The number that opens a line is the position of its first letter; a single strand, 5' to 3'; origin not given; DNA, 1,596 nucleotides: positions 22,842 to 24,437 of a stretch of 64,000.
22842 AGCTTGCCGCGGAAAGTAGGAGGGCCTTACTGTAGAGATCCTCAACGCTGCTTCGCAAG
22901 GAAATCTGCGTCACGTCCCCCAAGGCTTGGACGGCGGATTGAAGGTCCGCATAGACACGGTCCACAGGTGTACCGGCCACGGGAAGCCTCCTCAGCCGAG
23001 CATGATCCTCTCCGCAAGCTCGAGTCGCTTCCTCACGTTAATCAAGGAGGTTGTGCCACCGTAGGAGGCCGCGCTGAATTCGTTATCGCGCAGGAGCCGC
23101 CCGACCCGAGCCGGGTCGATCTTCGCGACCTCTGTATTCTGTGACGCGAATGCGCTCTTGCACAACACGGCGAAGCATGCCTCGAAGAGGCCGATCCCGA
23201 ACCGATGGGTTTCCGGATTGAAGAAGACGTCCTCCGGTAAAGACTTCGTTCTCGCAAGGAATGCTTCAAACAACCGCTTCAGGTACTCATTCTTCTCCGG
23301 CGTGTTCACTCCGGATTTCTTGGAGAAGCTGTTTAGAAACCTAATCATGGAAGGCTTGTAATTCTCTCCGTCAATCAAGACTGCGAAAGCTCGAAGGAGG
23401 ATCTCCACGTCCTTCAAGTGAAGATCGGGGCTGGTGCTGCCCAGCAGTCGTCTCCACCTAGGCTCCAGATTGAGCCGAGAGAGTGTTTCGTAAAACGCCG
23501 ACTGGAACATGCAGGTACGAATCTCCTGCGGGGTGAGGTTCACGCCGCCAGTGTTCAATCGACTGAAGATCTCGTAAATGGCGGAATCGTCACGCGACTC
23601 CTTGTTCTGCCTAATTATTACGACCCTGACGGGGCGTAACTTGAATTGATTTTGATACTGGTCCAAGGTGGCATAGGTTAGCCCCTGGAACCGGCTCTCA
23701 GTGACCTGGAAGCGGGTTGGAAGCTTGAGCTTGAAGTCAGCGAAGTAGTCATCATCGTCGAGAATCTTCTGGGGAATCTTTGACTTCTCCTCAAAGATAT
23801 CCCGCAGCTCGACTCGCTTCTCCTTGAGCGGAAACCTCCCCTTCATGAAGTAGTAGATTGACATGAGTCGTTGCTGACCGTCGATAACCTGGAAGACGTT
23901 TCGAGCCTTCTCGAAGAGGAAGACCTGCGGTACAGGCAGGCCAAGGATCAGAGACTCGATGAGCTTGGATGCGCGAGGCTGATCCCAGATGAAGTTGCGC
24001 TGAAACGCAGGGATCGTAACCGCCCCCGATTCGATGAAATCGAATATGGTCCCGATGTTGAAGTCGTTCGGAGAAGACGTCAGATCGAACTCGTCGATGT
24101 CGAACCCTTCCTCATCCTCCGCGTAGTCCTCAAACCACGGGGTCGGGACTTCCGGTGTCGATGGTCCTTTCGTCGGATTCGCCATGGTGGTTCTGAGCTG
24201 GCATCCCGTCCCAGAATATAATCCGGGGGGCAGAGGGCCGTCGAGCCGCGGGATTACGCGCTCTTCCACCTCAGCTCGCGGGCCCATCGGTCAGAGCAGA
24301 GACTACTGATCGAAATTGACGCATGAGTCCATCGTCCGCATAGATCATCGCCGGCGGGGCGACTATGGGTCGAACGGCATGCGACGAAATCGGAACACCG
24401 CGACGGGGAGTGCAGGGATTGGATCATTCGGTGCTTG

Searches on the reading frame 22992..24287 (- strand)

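Call 55: search_protein_families(library=pfam, proteins=[window:22992-24287:-], max_evalue=0.001)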
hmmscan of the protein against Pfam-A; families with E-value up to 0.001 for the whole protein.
window:22992-24287:- (431 aa): 1 family
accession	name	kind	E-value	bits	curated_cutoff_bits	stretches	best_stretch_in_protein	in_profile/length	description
PF03235.19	GmrSD_N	-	2e-31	110.1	33.2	1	78-260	1-197/199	GmrSD restriction endonuclease, N-terminal domain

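Call 57: search_protein_families(library=padloc, proteins=[window:22992-24287:-], max_evalue=0.001)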
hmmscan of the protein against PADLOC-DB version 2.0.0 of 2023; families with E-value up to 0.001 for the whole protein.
window:22992-24287:- (431 aa): 15 families
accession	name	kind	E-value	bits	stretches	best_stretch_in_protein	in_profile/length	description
PDLC03877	NsnA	-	1.5e-58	196.9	1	68-428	43-378/385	-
PDLC04027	PD-T4-2_A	-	2.1e-38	130.3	1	89-429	51-361/363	-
PDLC04151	HEC-05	-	3.4e-14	50.5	2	75-122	25-72/600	-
PDLC04150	HEC-05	-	4.5e-10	37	1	80-125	12-57/583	-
PDLC04709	PDC-M55C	-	1.1e-07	28.8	1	68-131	7-70/554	-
PDLC02792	SspE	-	1.4e-07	28.2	0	90-117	24-51/771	SspE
PDLC03418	REase_II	-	1.7e-07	28.7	1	93-158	36-101/372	Type II restriction enzyme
PDLC04154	HEC-06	-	7.8e-07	26.1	1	88-144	21-85/569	-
PDLC04157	HEC-06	-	1.3e-05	22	1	75-150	8-91/558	-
PDLC02695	Orf5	-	1.3e-05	21.8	0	73-148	5-95/601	Orf5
PDLC02687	Orf5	-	1.6e-05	21.9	0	91-145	19-80/543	Orf5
PDLC04153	HEC-05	-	0.00016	18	1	82-134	13-65/621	-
PDLC04152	HEC-05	-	0.00017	18.2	0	130-168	107-147/566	-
PDLC04155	HEC-06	-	0.00026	17.6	0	80-147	11-86/562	-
PDLC02701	Orf5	-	0.00051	16.6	0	128-186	76-131/596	Orf5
